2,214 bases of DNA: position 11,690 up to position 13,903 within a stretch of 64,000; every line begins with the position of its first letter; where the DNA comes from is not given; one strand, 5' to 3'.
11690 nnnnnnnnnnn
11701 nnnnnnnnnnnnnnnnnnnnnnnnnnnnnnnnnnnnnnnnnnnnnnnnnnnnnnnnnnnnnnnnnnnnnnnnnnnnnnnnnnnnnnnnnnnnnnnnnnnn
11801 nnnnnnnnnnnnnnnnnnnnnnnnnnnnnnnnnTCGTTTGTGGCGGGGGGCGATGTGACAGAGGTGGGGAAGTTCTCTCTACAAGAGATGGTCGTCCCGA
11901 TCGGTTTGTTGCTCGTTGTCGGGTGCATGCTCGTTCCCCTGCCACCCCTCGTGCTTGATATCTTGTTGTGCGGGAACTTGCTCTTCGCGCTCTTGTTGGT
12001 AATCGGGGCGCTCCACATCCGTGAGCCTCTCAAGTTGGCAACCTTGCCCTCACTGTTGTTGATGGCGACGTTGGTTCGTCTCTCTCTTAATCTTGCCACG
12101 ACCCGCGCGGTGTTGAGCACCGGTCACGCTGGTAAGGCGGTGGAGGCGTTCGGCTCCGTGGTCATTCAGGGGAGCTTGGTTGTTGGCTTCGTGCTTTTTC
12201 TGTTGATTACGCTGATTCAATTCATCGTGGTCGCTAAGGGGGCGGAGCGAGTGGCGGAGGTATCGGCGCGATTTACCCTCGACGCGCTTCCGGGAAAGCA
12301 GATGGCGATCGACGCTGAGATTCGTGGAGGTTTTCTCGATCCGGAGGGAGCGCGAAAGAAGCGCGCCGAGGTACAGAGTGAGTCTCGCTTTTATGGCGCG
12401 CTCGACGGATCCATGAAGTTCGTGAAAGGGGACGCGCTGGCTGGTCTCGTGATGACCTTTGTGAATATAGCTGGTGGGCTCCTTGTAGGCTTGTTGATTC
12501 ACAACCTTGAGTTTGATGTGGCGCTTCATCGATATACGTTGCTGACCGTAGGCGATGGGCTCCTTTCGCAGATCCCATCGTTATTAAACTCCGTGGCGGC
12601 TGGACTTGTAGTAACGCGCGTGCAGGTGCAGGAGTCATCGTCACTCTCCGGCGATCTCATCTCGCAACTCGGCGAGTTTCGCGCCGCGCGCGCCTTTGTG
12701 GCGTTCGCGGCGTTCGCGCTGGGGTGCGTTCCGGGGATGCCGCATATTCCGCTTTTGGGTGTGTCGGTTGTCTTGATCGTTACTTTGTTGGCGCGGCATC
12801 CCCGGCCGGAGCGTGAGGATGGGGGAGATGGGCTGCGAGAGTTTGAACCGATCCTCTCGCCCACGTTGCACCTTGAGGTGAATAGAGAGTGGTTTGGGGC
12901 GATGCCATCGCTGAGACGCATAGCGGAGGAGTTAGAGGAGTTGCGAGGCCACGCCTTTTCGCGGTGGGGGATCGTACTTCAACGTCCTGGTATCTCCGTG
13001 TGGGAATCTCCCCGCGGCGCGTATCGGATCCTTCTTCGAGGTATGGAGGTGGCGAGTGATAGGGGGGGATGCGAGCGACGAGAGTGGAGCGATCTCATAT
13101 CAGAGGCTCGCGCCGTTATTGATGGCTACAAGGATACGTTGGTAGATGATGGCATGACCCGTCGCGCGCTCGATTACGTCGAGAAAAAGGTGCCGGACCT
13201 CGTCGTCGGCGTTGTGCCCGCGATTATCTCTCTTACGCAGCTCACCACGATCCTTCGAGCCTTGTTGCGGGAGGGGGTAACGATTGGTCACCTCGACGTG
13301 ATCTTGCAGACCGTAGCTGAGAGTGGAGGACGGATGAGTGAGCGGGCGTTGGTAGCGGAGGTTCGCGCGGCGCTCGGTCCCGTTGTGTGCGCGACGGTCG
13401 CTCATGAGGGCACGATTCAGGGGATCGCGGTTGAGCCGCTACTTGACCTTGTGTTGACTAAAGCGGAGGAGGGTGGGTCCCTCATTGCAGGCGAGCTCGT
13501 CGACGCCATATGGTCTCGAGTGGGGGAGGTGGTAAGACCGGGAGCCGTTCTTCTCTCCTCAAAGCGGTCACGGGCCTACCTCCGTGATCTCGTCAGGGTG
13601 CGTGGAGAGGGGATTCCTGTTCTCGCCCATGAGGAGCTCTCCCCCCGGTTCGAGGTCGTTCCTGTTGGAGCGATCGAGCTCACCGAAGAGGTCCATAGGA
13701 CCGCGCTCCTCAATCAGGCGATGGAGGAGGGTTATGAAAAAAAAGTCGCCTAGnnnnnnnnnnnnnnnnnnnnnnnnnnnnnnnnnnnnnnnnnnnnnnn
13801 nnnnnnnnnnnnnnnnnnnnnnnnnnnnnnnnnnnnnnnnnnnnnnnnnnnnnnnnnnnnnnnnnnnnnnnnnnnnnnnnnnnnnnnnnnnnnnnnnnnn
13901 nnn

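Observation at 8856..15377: Compact non-flagellar T3SS locus with a FliA-type sigma factor and non-canonical gene order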

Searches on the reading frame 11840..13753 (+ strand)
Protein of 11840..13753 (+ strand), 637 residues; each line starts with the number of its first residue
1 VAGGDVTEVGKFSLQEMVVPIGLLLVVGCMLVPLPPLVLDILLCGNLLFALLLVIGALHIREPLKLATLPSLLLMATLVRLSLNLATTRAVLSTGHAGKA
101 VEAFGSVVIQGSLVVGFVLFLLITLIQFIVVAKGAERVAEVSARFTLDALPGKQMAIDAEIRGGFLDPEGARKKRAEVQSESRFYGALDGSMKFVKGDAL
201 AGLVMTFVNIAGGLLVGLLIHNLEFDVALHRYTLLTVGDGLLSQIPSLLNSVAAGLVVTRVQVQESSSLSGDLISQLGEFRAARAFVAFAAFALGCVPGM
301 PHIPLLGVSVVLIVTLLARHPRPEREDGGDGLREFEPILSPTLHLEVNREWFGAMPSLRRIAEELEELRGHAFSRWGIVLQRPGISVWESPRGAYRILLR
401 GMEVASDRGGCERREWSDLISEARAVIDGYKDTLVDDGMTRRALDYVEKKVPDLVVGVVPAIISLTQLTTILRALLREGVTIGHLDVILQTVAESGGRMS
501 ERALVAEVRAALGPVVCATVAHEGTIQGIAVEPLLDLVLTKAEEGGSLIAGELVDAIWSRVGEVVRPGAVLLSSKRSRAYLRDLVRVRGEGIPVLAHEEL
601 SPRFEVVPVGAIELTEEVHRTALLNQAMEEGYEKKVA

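Call 3: search_protein_families(library=pfam, max_evalue=0.01, proteins=[window:11840-13753:+])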
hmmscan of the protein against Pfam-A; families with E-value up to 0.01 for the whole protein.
window:11840-13753:+ (637 aa): 1 family
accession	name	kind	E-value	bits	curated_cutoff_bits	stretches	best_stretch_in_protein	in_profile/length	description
PF00771.25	FHIPEP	-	5.9e-151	504.6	29.1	2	26-407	1-400/657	FHIPEP family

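Call 4: search_protein_families(library=ncbifam, max_evalue=0.01, proteins=[window:11840-13753:+])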
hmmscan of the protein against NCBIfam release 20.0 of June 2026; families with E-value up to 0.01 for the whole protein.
window:11840-13753:+ (637 aa): 5 families
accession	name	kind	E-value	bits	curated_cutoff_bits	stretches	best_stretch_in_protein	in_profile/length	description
TIGR01399.1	hrcV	equivalog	1.8e-135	453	692.25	2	15-321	3-309/677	type III secretion system export apparatus subunit SctV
TIGR01398.1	FlhA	equivalog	2.4e-131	439.2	772.1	2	15-315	2-305/678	flagellar biosynthesis protein FlhA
NF011865.0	PRK15337.1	equivalog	1.6e-113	380.4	800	2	16-322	14-319/686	EscV/YscV/HrcV family type III secretion system export apparatus protein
NF009363.0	PRK12720.1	equivalog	3.8e-111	372.6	993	2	15-365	17-362/683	EscV/YscV/HrcV family type III secretion system export apparatus protein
NF004571.0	PRK05910.1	equivalog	3.2e-70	237.2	670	1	16-610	12-575/584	type III secretion system protein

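Call 8: find_homologous_proteins(query=window:11840-13753:+)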
Query window:11840-13753:+ (637 aa): 7709 proteins with E <= 0.001 among 8000 candidates; the best 120 are listed.
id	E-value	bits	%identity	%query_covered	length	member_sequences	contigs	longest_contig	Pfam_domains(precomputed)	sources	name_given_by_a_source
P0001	0.0e+0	1355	100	100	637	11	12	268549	PF00771.26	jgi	jgi:flagellar biosynthesis component FlhA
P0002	0.0e+0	1216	91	99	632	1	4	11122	PF00771.26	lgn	-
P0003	0.0e+0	1215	90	99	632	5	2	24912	PF00771.26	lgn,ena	-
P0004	0.0e+0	1203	91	97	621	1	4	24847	PF00771.26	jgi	jgi:flagellar biosynthesis component FlhA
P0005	0.0e+0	1201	91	97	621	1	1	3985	PF00771.26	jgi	jgi:flagellar biosynthesis component FlhA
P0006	0.0e+0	1141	85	99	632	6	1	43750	PF00771.26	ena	-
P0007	0.0e+0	1139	85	99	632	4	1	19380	PF00771.26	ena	-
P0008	0.0e+0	1138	84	100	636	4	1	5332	PF00771.26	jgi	jgi:flagellar biosynthesis component FlhA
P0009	0.0e+0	1137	84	99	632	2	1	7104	PF00771.26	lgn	-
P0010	0.0e+0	1133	84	99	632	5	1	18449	PF00771.26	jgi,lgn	jgi:flagellar biosynthesis component FlhA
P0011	0.0e+0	1128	84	99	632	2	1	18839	PF00771.26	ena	-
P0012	0.0e+0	1126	85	98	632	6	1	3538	PF00771.26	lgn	-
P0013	0.0e+0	1112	82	99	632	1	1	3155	PF00771.26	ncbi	-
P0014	0.0e+0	1103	82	99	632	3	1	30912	PF00771.26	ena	-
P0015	0.0e+0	1095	82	99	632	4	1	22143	PF00771.26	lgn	-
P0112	2.4e-223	761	58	97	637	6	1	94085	PF00771.26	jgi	jgi:flagellar biosynthesis component FlhA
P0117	5.1e-192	658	52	94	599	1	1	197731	PF00771.26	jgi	-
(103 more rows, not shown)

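Call 9: find_encoding_contigs(protein=P0001, flank=10000, max_places=4)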
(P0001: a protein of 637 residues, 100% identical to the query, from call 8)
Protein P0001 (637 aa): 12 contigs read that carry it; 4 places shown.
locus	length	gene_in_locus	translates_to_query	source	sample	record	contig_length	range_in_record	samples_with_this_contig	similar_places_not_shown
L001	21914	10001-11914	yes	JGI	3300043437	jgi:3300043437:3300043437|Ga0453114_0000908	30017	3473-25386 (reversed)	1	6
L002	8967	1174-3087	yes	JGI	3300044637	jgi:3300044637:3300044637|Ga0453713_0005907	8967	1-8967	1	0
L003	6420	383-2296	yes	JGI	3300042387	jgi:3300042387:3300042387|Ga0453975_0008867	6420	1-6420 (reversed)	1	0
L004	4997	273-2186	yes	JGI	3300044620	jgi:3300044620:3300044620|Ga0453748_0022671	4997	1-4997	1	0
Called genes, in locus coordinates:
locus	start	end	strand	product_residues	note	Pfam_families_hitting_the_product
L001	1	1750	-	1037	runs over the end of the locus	PF00133:tRNA-synt_1, PF09334:tRNA-synt_1g (weak), PF08264:Anticodon_1, PF19302:DUF5915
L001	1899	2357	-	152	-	PF00462:Glutaredoxin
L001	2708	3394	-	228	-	PF04055:Radical_SAM, PF06968:BATS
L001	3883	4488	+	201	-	PF00702:Hydrolase, PF13419:HAD_2 (weak)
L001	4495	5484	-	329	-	PF01391:Collagen (weak)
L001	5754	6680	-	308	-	PF00490:ALAD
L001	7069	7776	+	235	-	PF04542:Sigma70_r2, PF08281:Sigma70_r4_2 (weak), PF04545:Sigma70_r4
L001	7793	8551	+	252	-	PF01514:YscJ_FliF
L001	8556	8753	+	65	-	-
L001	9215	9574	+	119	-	PF01052:FliMN_C (weak)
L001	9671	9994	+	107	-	-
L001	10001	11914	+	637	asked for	PF00771:FHIPEP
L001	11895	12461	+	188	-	PF13181:TPR_8 (faint), PF13431:TPR_17 (faint), PF07719:TPR_2 (faint), PF13424:TPR_12 (faint), PF13428:TPR_14 (faint), PF13176:TPR_7 (faint), PF13432:TPR_16, PF14559:TPR_19 (weak)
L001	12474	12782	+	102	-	-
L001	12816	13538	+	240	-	PF00072:Response_reg, PF00512:HisKA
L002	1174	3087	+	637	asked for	PF00771:FHIPEP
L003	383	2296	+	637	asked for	PF00771:FHIPEP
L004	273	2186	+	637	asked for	PF00771:FHIPEP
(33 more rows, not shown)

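Call 10: find_related_loci(query=window:11840-13753:+, collection=genome_contigs, flank=10000)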
Query window:11840-13753:+ (637 aa) in genome_contigs; peptide patterns used: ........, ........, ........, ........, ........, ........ (x = any residue, [..] = any of these).
600 stretches matched a pattern (row limit reached: there are more); 580 encode a relative of the query (tblastn E <= 1e-3); the best 80 are kept; 80 distinct loci.
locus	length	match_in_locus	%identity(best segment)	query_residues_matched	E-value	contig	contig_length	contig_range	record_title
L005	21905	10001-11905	82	3-637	0e+0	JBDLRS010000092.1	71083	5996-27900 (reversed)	MAG: Pseudomonadota bacterium isolate icacos_2019_sw_WHONDRS-S19S_0094_B_bin.45 scaffold_1713918, whole genome shotgun s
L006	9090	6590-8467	74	3-628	0e+0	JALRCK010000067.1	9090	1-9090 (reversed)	MAG: Deltaproteobacteria bacterium isolate HTM.30 NODE_67_length_9090_cov_2.957062, whole genome shotgun sequence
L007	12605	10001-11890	69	4-635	0e+0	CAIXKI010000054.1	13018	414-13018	MAG: uncultured delta proteobacterium isolate Loclat_bin-13748 genome assembly, contig: bin-13748:054/257, whole genome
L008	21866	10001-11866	64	7-625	0e+0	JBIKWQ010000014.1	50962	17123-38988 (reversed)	MAG: Bdellovibrionota bacterium isolate ME2015-09-13_3300035666_group6_bin39 Rohwer_bin1188_scaffold_371_c1, whole genom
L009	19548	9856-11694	64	12-625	0e+0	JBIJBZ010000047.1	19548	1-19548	MAG: Bdellovibrionota bacterium isolate ME2006-08-10D11_3300044971_group2_bin88 Rohwer_bin1171_scaffold_1803_c1, whole g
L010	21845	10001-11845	64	11-625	0e+0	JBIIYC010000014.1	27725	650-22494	MAG: Bdellovibrionota bacterium isolate ME2005-08-16_3300042507_group2_bin71 Rohwer_bin1169_scaffold_791_c1, whole genom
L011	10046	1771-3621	64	12-625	0e+0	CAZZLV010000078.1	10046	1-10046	MAG TPA_asm: uncultured Bdellovibrionales bacterium isolate SRP124364_co1_308 genome assembly, contig: NODE_7853_length_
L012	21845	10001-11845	63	11-625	0e+0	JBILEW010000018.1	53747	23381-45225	MAG: Bdellovibrionota bacterium isolate ME2016-07-29_3300044622_group7_bin183 Rohwer_bin1189_scaffold_132_c1, whole geno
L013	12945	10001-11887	61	1-631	0e+0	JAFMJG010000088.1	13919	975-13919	Bacterium isolate DEBay_Sum019D_L_G_148 NODE_4412_length_13919_cov_5.417196, whole genome shotgun sequence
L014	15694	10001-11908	58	10-634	0e+0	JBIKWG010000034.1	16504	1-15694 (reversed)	MAG: Bdellovibrionota bacterium isolate ME2015-09-01_3300035663_group6_bin97 Rohwer_bin1187_scaffold_2152_c1, whole geno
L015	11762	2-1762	61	43-627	0e+0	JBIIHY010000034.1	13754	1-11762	MAG: Bdellovibrionota bacterium isolate ME2001-08-13pf_3300042453_group1_bin275 Rohwer_bin1166_scaffold_3908_c1, whole g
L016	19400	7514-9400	36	23-614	2e-91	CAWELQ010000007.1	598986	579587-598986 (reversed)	MAG: uncultured delta proteobacterium isolate MFD05684.bin.1.403 genome assembly, contig: contig_11002, whole genome sho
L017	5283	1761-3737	37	28-614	3e-91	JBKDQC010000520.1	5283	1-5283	MAG: Deltaproteobacteria bacterium isolate samp_2153_concoct_538 samp_2153_1944556, whole genome shotgun sequence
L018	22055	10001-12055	33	13-613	2e-90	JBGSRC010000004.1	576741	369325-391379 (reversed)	MAG: Candidatus Caenarcanales bacterium isolate JTS-AC348 k141_1235250, whole genome shotgun sequence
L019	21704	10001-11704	36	16-532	4e-89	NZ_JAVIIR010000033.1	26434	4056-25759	Mesorhizobium vachelliae strain VK25A VK25A_NODE_33_length_26434_cov_27_445010_pilon, whole genome shotgun sequence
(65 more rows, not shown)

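Call 21: search_dna_similar(query=window:11840-13753:+, collection=plasmids, mode=protein, max_rows=40, rows=spread)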
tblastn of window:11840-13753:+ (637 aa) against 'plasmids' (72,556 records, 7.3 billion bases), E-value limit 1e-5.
Records with a match: 692; places in all: 850; records where one place covers at least 80% of the query: 5.
Best place of each record, by identity: <60% 692.
By first word of the organism name: Ralstonia 136; Shigella 104; Yersinia 93; Rhizobium 50; Escherichia 42; Sinorhizobium 28; Azospirillum 23; Aeromonas 21; Bradyrhizobium 18; Pantoea 14; and 60 more.
By predicted mobility (MOB-suite, as given by PLSDB): mobilizable 280; non-mobilizable 246; conjugative 166.
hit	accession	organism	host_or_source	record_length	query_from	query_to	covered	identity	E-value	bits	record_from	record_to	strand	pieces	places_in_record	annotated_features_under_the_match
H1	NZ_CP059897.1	Ciceribacter thiooxidans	mixed culture,soil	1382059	80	614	69%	40.5%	3e-48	254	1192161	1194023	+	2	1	none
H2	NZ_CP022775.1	Ralstonia solanacearum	Solanum tuberosum,single cell,Potato ...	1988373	79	600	62%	40.8%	7e-51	261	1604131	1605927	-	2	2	none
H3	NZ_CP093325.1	Bacillus sp. N5-665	whole organism,peat soil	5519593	80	524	70%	30.8%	2e-44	178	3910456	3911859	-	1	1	none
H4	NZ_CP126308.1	Bosea vestrisii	cell culture,root nodule of Vicia ...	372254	80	301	35%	55.9%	3e-59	223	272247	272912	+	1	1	sctV: type III secretion system export apparatus subunit SctV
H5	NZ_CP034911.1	Sinorhizobium alkalisoli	single cell,root nodule of Sesbania ...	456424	80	301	35%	54.1%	2e-56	214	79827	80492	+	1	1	sctV: type III secretion system export apparatus subunit SctV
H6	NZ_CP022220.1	Bradyrhizobium guangxiense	peanut,cell culture,roots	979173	80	312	37%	51.1%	2e-58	220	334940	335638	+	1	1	sctV: type III secretion system export apparatus subunit SctV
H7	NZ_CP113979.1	Ralstonia pseudosolanacearum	Cucurbita maxima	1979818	84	331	39%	47.2%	6e-55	210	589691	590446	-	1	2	none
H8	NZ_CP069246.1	Ralstonia pseudosolanacearum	Arachis hypogaea,tissue sample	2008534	84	331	39%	47.2%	6e-55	210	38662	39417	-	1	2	none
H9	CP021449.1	Ralstonia solanacearum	sesame seedling,cell culture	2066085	84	331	39%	47.2%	6e-55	210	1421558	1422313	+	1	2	hypothetical protein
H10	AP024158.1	Ralstonia solanacearum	Zingiber officinale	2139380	84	331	39%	47.2%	6e-55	210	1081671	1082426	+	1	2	sctV: EscV/YscV/HrcV family type III secretion system export apparatus ...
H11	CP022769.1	Ralstonia solanacearum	Solanum tuberosum,single cell,Potato ...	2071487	84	331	39%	47.2%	6e-55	210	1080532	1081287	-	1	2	EscV/YscV/HrcV family type III secretion system export apparatus ...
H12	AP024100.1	Ralstonia solanacearum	-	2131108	84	331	39%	47.2%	6e-55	210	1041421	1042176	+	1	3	sctV: EscV/YscV/HrcV family type III secretion system export apparatus ...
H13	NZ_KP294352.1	Paracoccus kondratievae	-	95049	80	312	37%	50.2%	5e-52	201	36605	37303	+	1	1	sctV: type III secretion system export apparatus subunit SctV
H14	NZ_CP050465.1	Vibrio campbellii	single cell,seawater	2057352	79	312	37%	49.4%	9e-50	194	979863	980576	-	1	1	none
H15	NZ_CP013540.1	Rhizobium phaseoli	Phaseolus vulgaris,Whole ...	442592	80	301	35%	51.8%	2e-53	205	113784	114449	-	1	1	flagellar biosynthesis protein FlhA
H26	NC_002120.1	Yersinia enterocolitica W22703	-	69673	80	306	36%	48.0%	8e-51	197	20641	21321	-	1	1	lcrD: SctV family type III secretion system export apparatus subunit LcrD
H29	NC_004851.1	Shigella flexneri 2a str. 301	-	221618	80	312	37%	46.4%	4e-47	186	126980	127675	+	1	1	mxiA: Mxi-Spa secretion machinery protein MxiA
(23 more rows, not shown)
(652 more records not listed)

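Call 26: get_annotated_region(hit=H26, flank=20000)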
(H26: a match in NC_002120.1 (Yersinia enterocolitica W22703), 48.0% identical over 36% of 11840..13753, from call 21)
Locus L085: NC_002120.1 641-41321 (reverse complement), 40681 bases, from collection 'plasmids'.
description: Yersinia enterocolitica W22703 plasmid pYVe227, complete sequence
organism: Yersinia enterocolitica W22703 (NCBI taxid 913028)
taxonomy: Bacteria; Pseudomonadota; Gammaproteobacteria; Enterobacterales; Yersiniaceae; Yersinia; Yersinia enterocolitica; Yersinia enterocolitica W22703
host: -; source: -; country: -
typing (MOB-suite, as given by PLSDB): mobilizable; replicon IncFII,rep_cluster_645; relaxase MOBF
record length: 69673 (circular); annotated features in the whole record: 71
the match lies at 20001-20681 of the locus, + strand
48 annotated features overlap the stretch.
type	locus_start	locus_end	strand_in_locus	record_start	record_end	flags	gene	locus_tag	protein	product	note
CDS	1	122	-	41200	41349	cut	-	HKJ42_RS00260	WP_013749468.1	hypothetical protein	-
CDS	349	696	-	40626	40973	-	lcrQ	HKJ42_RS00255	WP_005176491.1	type III secretion system exported negative regulator LcrQ/YscM1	GO:0006470 - protein dephosphorylation [Evidence IEA]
CDS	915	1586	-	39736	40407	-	yscL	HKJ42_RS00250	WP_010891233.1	SctL family type III secretion system stator protein YscL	-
CDS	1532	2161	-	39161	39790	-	yscK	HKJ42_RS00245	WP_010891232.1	SctK family type III secretion system sorting platform protein YscK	-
CDS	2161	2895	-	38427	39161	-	yscJ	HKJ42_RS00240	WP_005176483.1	SctJ family type III secretion inner membrane ring lipoprotein YscJ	-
CDS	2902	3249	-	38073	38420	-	lcrO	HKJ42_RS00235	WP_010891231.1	SctI family type III secretion system inner rod subunit LcrO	-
CDS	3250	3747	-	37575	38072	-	yopR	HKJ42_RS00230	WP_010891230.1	T3SS polymerization control protein YopR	-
CDS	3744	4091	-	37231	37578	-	-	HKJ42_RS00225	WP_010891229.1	YscG family type III secretion system chaperone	-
CDS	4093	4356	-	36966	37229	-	yscF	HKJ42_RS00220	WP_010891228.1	type III secretion system needle filament protein YscF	-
CDS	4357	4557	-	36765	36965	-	-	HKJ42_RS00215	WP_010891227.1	EscE/YscE/SsaE family type III secretion system needle protein co-chaperone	-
CDS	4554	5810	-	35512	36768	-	yscD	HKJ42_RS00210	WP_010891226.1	SctD family type III secretion system inner membrane ring subunit YscD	-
CDS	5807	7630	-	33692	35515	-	yscC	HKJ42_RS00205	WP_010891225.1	SctC family type III secretion system outer membrane ring subunit YscC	-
CDS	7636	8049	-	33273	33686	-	yscB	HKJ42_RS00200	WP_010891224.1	type III secretion system chaperone YscB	-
CDS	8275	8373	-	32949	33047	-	yscA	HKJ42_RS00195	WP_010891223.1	type III secretion system protein YscA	-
predicted_resistance_gene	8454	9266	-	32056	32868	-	virF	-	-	virulence regulon transcriptional activator VirF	predicted by amrfinderplus; class ; identity 100.0%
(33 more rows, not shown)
